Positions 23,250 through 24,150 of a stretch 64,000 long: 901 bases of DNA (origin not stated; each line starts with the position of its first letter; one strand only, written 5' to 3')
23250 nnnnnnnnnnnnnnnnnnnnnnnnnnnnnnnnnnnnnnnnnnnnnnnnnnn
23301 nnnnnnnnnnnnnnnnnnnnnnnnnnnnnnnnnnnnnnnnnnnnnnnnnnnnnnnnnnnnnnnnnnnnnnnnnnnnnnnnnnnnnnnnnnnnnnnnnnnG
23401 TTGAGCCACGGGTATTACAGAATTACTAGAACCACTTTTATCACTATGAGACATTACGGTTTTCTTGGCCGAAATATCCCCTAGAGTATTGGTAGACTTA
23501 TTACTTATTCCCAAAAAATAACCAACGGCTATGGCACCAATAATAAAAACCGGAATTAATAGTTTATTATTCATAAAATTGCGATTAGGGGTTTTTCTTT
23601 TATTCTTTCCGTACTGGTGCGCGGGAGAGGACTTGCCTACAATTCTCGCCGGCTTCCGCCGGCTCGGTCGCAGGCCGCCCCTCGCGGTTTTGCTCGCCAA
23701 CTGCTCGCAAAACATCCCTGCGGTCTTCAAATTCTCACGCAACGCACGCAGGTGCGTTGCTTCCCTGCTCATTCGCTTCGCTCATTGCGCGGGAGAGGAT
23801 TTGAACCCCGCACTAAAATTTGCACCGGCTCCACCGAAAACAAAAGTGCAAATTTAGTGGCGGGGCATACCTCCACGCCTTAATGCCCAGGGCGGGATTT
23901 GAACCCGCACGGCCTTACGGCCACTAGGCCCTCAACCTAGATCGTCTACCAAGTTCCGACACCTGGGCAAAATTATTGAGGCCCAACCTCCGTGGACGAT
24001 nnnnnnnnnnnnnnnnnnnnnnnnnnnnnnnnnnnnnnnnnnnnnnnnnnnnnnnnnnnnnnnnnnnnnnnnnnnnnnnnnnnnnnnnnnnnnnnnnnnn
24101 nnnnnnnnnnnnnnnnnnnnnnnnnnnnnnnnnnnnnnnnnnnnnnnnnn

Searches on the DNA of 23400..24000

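Call 73: search_rna_families(source=window, start=23400, end=24000, threshold=evalue, max_evalue=1)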
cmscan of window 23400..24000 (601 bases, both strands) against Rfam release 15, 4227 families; matches with E-value up to 1: 1.
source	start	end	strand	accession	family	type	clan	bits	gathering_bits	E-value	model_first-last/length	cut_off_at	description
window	23884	23968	-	RF00005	tRNA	Gene; tRNA;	CL00001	47.8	29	3.7e-09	1-71/71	no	tRNA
